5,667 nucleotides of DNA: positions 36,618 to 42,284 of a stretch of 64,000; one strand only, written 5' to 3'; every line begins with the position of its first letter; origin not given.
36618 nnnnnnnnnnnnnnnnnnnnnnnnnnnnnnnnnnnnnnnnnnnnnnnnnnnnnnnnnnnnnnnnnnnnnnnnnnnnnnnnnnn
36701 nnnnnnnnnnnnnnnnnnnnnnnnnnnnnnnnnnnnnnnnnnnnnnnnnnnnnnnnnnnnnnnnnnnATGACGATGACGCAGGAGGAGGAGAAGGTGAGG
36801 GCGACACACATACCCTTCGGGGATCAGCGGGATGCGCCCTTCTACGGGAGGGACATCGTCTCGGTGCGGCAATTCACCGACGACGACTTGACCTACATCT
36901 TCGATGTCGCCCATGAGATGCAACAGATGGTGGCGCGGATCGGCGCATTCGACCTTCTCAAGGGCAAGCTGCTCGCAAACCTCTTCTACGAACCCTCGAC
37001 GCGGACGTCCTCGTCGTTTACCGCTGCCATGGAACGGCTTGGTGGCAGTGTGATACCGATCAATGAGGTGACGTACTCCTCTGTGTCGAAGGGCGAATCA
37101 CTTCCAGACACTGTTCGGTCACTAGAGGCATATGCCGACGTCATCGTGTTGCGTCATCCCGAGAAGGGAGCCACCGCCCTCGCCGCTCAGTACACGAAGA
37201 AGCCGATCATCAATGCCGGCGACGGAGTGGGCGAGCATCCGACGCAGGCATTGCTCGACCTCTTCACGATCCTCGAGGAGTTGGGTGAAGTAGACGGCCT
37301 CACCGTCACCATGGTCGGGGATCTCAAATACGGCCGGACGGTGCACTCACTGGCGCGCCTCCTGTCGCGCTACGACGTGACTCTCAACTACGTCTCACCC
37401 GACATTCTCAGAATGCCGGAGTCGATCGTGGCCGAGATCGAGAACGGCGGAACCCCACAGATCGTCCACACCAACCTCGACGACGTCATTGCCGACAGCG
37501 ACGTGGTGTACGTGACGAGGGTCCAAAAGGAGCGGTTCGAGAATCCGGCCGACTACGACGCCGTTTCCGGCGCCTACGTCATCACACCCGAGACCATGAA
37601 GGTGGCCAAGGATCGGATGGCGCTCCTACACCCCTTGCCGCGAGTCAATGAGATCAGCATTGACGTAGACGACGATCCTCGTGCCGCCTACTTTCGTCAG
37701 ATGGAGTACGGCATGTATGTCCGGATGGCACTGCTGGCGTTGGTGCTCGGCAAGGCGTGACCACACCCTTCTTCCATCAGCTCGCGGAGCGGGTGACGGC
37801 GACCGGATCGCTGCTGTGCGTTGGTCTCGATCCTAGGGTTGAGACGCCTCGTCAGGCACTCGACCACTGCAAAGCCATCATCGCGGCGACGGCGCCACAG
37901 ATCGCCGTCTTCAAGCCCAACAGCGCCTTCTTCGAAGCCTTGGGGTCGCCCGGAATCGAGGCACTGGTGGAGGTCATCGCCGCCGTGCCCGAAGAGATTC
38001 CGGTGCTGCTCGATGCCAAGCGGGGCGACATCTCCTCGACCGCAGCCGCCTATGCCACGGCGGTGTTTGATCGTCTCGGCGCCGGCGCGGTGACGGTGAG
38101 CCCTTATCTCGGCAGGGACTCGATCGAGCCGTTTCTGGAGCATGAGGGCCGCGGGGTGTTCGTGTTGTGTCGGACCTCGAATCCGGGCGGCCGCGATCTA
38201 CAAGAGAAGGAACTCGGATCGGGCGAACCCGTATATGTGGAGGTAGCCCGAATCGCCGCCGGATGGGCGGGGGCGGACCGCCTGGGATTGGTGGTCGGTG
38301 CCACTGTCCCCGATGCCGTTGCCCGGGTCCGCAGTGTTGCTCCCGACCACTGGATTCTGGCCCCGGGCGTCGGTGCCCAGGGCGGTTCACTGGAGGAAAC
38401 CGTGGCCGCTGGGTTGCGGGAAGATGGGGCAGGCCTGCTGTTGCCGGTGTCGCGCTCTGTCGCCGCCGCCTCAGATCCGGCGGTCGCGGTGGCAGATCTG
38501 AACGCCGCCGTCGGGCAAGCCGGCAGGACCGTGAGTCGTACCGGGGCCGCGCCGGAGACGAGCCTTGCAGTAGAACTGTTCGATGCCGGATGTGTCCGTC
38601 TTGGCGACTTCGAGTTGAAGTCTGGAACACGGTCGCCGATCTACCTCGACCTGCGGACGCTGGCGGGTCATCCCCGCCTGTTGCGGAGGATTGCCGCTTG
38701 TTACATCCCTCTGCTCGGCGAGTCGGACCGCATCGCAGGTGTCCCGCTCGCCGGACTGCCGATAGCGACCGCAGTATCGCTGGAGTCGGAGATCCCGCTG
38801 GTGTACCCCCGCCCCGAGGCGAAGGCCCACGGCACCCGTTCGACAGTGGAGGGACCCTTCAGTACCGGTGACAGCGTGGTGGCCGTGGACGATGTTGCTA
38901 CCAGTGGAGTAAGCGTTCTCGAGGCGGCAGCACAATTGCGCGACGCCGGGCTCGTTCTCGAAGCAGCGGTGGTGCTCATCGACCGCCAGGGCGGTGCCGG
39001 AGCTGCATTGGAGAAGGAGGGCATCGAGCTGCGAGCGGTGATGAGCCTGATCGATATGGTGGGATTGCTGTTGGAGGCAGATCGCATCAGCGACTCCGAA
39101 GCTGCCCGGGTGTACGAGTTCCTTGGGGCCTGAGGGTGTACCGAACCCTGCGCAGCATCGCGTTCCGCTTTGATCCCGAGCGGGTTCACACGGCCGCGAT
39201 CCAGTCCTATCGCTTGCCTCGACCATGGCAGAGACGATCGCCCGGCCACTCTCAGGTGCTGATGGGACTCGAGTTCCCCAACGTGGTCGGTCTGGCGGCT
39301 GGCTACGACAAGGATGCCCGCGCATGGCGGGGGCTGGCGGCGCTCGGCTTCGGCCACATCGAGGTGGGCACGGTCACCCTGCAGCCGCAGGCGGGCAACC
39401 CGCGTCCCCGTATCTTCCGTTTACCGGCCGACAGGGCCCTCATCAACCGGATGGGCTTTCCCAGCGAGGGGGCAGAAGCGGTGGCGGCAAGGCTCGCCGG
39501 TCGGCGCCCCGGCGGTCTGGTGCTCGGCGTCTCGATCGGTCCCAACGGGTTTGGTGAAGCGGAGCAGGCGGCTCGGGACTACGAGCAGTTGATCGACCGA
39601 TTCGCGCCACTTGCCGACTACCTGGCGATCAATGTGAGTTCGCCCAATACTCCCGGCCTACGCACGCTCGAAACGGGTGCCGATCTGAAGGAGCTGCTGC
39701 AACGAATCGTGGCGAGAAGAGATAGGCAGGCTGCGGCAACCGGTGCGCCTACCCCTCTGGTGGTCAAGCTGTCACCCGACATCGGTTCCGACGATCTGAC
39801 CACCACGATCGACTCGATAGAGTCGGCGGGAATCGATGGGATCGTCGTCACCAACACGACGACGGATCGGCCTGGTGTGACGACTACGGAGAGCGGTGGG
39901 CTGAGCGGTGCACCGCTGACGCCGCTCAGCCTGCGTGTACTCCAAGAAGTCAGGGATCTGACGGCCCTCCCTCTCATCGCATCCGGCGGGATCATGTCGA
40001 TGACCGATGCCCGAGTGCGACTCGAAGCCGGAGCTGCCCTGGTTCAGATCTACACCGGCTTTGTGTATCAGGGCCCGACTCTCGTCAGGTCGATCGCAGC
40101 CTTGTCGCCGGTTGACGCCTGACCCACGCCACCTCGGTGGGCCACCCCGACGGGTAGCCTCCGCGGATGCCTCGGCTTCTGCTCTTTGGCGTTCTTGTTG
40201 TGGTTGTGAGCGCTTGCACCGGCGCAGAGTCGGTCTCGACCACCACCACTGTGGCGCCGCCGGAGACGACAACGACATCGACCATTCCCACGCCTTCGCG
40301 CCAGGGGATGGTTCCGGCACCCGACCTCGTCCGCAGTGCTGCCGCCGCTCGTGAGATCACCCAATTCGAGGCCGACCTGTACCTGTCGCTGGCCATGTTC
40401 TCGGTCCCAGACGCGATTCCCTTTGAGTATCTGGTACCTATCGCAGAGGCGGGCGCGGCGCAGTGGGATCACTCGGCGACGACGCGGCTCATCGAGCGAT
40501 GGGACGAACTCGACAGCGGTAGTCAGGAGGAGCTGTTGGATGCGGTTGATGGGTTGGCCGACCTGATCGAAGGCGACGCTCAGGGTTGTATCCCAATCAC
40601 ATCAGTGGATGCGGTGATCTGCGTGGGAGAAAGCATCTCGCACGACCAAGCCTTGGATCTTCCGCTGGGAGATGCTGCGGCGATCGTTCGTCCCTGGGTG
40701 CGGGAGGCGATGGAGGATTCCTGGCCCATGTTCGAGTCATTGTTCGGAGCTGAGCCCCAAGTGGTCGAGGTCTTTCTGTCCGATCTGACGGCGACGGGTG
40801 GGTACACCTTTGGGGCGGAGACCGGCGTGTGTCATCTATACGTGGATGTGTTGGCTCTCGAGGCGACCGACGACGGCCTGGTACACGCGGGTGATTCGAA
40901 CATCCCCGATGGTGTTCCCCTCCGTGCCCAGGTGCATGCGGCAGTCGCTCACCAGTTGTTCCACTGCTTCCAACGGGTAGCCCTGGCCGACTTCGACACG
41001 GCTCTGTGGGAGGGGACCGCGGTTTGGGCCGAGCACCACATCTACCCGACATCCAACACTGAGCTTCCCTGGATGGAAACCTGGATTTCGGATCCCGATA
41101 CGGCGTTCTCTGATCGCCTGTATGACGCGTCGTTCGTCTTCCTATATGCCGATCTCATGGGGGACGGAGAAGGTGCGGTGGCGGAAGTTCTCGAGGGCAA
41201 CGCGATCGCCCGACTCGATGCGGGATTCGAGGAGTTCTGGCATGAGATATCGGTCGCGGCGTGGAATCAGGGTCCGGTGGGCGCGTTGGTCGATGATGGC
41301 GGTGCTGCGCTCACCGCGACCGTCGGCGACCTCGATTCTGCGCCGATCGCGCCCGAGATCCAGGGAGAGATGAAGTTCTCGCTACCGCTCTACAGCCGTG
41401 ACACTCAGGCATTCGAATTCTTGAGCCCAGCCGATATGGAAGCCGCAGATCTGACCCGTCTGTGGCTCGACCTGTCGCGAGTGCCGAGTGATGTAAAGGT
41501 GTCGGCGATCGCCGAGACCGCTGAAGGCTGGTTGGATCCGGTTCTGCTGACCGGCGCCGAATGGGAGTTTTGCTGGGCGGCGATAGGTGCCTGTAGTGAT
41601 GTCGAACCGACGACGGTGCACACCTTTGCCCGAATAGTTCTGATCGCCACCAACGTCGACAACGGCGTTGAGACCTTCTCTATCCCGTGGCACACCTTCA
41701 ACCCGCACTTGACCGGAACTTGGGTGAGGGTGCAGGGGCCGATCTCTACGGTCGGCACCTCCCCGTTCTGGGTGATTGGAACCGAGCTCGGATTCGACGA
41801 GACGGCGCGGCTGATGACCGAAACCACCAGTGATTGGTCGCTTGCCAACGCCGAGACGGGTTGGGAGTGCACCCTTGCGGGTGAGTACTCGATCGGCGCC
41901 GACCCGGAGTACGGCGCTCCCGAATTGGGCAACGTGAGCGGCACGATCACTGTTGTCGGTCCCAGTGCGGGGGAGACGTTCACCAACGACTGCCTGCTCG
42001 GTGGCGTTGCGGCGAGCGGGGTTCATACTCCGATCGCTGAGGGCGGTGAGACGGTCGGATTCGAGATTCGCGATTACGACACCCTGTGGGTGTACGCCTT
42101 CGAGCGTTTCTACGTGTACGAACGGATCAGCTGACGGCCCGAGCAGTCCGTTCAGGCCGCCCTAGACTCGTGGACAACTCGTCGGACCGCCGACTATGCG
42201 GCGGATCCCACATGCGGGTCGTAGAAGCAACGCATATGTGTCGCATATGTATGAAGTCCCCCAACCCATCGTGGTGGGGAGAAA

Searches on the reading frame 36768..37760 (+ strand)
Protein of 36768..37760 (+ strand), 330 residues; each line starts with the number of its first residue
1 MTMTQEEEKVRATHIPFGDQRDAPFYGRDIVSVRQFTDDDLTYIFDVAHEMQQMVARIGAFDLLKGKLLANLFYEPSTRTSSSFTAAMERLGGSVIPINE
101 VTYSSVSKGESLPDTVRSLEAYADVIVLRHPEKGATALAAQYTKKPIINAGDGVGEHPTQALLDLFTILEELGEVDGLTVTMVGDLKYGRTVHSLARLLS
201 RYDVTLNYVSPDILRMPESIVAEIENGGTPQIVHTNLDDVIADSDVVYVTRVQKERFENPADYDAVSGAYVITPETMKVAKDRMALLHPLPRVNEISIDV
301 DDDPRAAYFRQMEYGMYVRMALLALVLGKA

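Call 7: search_protein_families(library=pfam, proteins=[window:36768-37760:+])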
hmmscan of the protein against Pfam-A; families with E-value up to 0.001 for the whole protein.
window:36768-37760:+ (330 aa): 2 families
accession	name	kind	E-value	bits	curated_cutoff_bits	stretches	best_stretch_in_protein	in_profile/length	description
PF02729.26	OTCace_N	-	2.8e-46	157.7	29.9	1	28-170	1-148/148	Aspartate/ornithine carbamoyltransferase, carbamoyl-P binding domain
PF00185.30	OTCace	-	8.9e-35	120.5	29.4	1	176-325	1-156/157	Aspartate/ornithine carbamoyltransferase, Asp/Orn binding domain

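Call 9: search_protein_families(library=ncbifam, proteins=[window:36768-37760:+])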
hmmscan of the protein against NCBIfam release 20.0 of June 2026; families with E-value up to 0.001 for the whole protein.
window:36768-37760:+ (330 aa): 17 families
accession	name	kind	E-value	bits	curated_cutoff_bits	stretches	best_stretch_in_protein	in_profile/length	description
TIGR00670.1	asp_carb_tr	equivalog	1.1e-110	369.5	236.95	1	28-327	1-303/304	aspartate carbamoyltransferase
NF002032.1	PRK00856.1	equivalog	9.8e-98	327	263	1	28-326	1-296/297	aspartate carbamoyltransferase catalytic subunit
NF006046.0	PRK08192.1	equivalog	5.2e-90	302.1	512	1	25-328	4-318/339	aspartate carbamoyltransferase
NF008853.0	PRK11891.1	equivalog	7.8e-87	291.6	560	1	27-328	87-399/430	aspartate carbamoyltransferase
NF010387.0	PRK13814.1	equivalog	7.7e-49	166.3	660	1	31-327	9-303/310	aspartate carbamoyltransferase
NF001986.0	PRK00779.1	subfamily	1.6e-46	158.9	306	1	27-328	5-305/307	ornithine carbamoyltransferase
TIGR00658.1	orni_carb_tr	equivalog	3.4e-41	141.4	280.85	1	28-327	1-303/304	ornithine carbamoyltransferase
NF009916.0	PRK13376.1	equivalog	5.2e-36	124.2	800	1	24-329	4-335/525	bifunctional aspartate carbamoyltransferase catalytic subunit/aspartate carbamoyltransferase regulatory subunit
TIGR04384.1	putr_carbamoyl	exception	7.6e-31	107.4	500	1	30-326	2-306/330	putrescine carbamoyltransferase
NF011380.0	PRK14805.1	equivalog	1.1e-23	83.8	421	1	29-328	3-301/302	ornithine carbamoyltransferase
NF003286.0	PRK04284.1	subfamily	5.3e-21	75.1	515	1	28-300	7-284/332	ornithine carbamoyltransferase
NF002470.0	PRK01713.1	equivalog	8.4e-15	55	545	1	28-301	8-286/334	ornithine carbamoyltransferase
NF003384.0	PRK04523.1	equivalog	9.6e-15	54.5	288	1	29-328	5-334/336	N-acetylornithine carbamoyltransferase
NF011379.0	PRK14804.1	equivalog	1.4e-12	47.4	373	1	30-321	9-303/311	ornithine carbamoyltransferase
NF009213.0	PRK12562.1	subfamily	1.5e-11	44.3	559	1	25-228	4-206/334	ornithine carbamoyltransferase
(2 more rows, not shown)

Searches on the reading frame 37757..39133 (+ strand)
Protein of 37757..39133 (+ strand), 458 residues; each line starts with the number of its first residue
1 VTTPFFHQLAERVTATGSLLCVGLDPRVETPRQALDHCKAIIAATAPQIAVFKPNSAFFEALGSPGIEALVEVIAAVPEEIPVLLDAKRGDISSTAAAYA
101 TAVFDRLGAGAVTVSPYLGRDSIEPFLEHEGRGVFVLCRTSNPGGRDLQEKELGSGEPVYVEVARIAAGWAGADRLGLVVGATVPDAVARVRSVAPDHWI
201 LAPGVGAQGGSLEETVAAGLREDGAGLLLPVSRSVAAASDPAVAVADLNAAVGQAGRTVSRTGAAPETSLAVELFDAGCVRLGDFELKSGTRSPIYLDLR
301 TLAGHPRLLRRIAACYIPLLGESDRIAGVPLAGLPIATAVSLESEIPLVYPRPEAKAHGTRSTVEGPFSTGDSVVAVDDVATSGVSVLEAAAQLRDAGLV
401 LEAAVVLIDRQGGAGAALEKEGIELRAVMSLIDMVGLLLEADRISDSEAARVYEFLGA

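Call 7: search_protein_families(library=pfam, proteins=[window:37757-39133:+])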
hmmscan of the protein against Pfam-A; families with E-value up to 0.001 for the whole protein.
window:37757-39133:+ (458 aa): 2 families
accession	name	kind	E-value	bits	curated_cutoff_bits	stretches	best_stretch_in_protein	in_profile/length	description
PF00215.30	OMPdecase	-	3.6e-31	109.2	27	1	19-246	2-219/221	Orotidine 5'-phosphate decarboxylase / HUMPS family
PF00156.33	Pribosyltran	-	8.7e-07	28.8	26.3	1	321-412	28-128/158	Phosphoribosyl transferase domain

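Call 9: search_protein_families(library=ncbifam, proteins=[window:37757-39133:+])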
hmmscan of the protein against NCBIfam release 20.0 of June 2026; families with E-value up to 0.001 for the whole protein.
window:37757-39133:+ (458 aa): 11 families
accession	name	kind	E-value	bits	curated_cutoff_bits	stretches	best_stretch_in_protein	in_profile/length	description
NF004034.0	PRK05500.1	equivalog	1.4e-106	356.9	656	1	5-451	3-473/478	bifunctional orotidine-5'-phosphate decarboxylase/orotate phosphoribosyltransferase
TIGR02127.1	pyrF_sub2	equivalog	1.6e-74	250.4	110.6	1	5-245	1-257/261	orotidine-5'-phosphate decarboxylase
NF010382.0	PRK13809.1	equivalog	1.3e-38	132.5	208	1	266-454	9-201/210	orotate phosphoribosyltransferase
TIGR00336.1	pyrE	equivalog_domain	7.5e-36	123.5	106.8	1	275-433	4-172/173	orotate phosphoribosyltransferase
NF001729.0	PRK00455.1-3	equivalog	2e-20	73.2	245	1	285-456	34-213/231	orotate phosphoribosyltransferase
NF010386.0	PRK13813.1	equivalog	1e-16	61.2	208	1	71-252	45-213/216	orotidine 5'-phosphate decarboxylase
NF002620.0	PRK02277.1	subfamily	1.4e-12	47.7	115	1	293-413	53-183/201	orotate phosphoribosyltransferase-like protein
TIGR01367.1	pyrE_Therm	equivalog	4e-11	42.9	150.25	1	276-416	8-150/187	orotate phosphoribosyltransferase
NF002635.0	PRK02304.1-4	subfamily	5.2e-08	32.6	146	0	369-430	113-173/188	adenine phosphoribosyltransferase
NF040646.1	HPT_Archaea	equivalog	5.6e-08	32.6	200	1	305-430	35-173/184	hypoxanthine/guanine phosphoribosyltransferase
NF045507.1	transregGfcR_Halo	equivalog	3.7e-07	29.8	300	1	322-435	96-210/215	transcriptional regulator GfcR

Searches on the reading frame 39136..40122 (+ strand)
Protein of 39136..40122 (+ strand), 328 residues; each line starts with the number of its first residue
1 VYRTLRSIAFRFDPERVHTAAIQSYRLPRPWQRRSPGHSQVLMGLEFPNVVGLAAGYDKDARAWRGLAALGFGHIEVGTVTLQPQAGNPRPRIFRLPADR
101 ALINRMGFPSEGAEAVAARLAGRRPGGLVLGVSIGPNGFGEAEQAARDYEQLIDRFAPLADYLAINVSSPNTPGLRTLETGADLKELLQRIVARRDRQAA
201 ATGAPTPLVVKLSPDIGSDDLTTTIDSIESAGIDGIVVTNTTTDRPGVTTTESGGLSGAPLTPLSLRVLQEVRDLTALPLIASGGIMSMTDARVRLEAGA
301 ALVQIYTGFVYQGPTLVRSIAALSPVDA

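Call 7: search_protein_families(library=pfam, proteins=[window:39136-40122:+])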
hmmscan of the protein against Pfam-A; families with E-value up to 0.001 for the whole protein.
window:39136-40122:+ (328 aa): 2 families
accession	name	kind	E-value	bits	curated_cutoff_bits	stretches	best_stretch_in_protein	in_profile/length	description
PF01180.27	DHO_dh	-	2.5e-71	240.7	27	1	42-321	6-284/291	Dihydroorotate dehydrogenase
PF03060.21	NMO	-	6.1e-07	29.6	28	1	243-310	157-226/331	Nitronate monooxygenase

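Call 9: search_protein_families(library=ncbifam, proteins=[window:39136-40122:+])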
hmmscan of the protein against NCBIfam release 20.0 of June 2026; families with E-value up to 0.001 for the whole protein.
window:39136-40122:+ (328 aa): 18 families
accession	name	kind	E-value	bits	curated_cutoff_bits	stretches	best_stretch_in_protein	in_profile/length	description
NF003652.0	PRK05286.2-5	equivalog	4.1e-108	361.7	267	1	2-321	4-337/353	quinone-dependent dihydroorotate dehydrogenase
NF003645.0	PRK05286.1-2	equivalog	6.2e-105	351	366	1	3-321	7-332/359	quinone-dependent dihydroorotate dehydrogenase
NF003646.0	PRK05286.1-4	equivalog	2.8e-98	328.9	457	1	1-321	2-333/341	quinone-dependent dihydroorotate dehydrogenase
TIGR01036.1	pyrD_sub2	equivalog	1.6e-96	323.2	200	1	3-321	2-332/356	dihydroorotate dehydrogenase (quinone)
NF003648.0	PRK05286.2-1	equivalog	7.9e-93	311.2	433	1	1-321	3-333/360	quinone-dependent dihydroorotate dehydrogenase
NF003644.0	PRK05286.1-1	equivalog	1.4e-86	290.6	418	1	1-321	2-333/336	quinone-dependent dihydroorotate dehydrogenase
NF003650.0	PRK05286.2-3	equivalog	3.3e-82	276.5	477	1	31-320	66-365/393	quinone-dependent dihydroorotate dehydrogenase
NF003651.0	PRK05286.2-4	equivalog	3.5e-78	262.8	448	1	34-320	58-352/377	quinone-dependent dihydroorotate dehydrogenase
NF003649.0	PRK05286.2-2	equivalog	1.7e-75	254.2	505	1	1-321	2-327/351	quinone-dependent dihydroorotate dehydrogenase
NF003647.0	PRK05286.1-5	equivalog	2e-53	181.5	619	1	1-320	1-330/354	quinone-dependent dihydroorotate dehydrogenase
NF005574.0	PRK07259.1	equivalog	2.6e-29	102.1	269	1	42-320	9-279/304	dihydroorotate dehydrogenase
TIGR01037.2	pyrD_sub1_fam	subfamily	3.2e-27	95.4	270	1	42-320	5-276/300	dihydroorotate dehydrogenase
NF041011.1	dihydoor_dh_Arch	equivalog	4.2e-21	75.3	330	1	63-321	25-266/289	dihydroorotate dehydrogenase PyrD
NF002702.0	PRK02506.1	equivalog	1.8e-09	37.2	301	1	73-320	40-286/313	dihydroorotate oxidase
NF006183.0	PRK08318.1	equivalog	4.9e-09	35.5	335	1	160-319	127-295/422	NAD-dependent dihydropyrimidine dehydrogenase subunit PreA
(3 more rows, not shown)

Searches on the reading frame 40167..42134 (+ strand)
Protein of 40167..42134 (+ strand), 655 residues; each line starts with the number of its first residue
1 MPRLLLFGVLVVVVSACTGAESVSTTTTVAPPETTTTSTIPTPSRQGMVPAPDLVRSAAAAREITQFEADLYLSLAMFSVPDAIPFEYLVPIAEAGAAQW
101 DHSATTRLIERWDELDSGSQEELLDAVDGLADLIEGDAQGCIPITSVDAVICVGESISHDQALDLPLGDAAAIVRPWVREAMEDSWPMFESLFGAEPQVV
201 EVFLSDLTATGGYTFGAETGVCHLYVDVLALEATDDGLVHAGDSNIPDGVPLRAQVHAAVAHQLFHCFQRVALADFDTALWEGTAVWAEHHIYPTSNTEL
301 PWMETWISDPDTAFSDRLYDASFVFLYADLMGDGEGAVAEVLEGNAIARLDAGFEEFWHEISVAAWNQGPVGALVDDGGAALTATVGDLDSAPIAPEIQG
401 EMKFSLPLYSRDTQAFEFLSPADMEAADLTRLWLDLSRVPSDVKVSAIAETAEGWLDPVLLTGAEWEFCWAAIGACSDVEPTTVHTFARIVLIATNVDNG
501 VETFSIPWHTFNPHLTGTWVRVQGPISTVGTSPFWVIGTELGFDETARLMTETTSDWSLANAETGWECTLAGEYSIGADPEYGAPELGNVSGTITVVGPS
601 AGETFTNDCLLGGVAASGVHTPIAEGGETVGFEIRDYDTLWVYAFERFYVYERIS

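Call 7: search_protein_families(library=pfam, proteins=[window:40167-42134:+])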
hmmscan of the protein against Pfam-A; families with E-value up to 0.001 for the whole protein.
window:40167-42134:+ (655 aa): 0 families

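Call 9: search_protein_families(library=ncbifam, proteins=[window:40167-42134:+])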
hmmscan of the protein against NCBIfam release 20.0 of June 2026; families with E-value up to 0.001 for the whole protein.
window:40167-42134:+ (655 aa): 1 family
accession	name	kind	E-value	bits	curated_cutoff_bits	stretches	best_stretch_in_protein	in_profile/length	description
NF045524.1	MXAN_6640_HExxH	subfamily_domain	1.4e-05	25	140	1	254-317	109-173/290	MXAN_6640 family putative metalloprotease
